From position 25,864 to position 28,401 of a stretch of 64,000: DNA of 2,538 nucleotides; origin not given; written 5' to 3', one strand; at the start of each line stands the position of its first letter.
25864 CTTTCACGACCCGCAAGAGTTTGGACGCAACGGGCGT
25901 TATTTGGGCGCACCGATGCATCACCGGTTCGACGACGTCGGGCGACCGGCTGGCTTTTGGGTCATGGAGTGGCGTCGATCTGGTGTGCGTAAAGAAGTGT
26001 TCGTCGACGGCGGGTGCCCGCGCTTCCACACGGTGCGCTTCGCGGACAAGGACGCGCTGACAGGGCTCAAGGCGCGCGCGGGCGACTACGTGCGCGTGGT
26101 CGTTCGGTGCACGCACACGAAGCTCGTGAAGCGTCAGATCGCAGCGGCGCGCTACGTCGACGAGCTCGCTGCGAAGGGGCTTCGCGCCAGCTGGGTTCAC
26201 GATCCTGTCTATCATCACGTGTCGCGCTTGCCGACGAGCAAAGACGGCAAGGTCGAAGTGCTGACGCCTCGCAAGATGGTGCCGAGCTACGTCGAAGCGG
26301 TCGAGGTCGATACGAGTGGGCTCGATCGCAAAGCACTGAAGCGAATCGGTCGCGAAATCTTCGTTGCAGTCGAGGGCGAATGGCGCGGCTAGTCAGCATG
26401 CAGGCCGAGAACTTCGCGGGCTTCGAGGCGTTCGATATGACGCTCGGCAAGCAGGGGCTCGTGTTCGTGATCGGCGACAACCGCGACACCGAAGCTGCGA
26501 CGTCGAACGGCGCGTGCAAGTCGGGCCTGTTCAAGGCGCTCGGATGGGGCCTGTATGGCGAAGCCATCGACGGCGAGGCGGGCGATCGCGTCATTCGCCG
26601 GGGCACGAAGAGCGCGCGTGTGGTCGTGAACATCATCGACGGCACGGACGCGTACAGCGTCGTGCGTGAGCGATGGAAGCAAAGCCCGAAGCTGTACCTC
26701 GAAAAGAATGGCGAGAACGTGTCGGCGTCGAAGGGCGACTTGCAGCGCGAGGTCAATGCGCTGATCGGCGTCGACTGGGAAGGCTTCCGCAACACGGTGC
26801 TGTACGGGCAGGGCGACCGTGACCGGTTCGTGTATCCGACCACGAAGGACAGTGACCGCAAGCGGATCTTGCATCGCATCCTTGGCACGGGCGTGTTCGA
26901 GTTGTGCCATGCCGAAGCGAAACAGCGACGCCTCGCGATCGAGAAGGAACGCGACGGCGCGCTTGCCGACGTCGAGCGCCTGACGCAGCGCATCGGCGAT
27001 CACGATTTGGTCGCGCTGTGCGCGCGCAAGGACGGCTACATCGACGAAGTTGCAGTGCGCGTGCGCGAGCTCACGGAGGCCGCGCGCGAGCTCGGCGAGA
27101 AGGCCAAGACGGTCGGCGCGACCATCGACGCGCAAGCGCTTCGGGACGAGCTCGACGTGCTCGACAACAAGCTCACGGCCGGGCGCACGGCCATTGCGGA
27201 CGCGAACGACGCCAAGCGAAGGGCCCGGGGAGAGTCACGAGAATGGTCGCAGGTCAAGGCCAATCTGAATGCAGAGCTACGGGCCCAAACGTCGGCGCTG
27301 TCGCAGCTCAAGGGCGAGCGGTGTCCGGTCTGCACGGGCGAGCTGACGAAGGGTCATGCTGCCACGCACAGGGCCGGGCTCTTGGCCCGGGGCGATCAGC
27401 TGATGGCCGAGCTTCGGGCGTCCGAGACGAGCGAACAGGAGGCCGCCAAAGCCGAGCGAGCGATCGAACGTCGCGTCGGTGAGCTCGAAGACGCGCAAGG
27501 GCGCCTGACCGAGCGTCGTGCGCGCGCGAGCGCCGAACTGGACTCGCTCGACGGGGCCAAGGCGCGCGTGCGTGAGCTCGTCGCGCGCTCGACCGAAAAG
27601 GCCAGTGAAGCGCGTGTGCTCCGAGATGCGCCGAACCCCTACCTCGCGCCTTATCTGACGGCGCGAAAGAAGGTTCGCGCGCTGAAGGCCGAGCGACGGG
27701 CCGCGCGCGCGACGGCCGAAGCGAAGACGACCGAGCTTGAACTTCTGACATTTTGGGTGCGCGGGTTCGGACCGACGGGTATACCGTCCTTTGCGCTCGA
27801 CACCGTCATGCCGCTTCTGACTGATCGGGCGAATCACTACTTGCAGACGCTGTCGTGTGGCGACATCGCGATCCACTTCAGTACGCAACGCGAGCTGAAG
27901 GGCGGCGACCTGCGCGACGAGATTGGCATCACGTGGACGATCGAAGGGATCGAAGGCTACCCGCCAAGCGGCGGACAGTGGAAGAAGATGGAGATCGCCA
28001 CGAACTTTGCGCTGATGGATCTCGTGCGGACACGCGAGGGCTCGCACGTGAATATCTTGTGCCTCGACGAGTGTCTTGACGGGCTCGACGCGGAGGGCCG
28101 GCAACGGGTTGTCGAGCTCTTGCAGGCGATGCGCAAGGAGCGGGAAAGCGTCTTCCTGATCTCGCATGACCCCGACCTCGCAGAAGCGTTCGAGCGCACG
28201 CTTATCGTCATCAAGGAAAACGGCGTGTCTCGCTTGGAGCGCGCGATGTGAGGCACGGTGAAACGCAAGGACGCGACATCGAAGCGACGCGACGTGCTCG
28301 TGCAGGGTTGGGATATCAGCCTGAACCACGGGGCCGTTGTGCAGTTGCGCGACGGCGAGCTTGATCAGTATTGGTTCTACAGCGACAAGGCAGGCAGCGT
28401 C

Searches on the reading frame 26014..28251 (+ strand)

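Call 16: search_protein_families(library=phrogs, proteins=[window:26014-28251:+])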
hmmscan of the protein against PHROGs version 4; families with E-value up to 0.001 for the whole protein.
window:26014-28251:+ (745 aa): 5 families
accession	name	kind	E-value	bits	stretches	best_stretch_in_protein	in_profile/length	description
phrog_77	-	DNA, RNA and nucleotide metabolism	7.3e-75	254.1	1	122-743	294-954/967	SbcC-like subunit of palindrome specific endonuclease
phrog_21388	-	DNA, RNA and nucleotide metabolism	2.7e-17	64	1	125-227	3-110/126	exonuclease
phrog_293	-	moron, auxiliary metabolic gene and host takeover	1.7e-08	34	1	652-737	550-624/1058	ABC transporter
phrog_1499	-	unknown function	2.7e-06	27.9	1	127-521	6-283/427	-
phrog_19980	-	unknown function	7.9e-06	25.4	0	238-403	130-294/1068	-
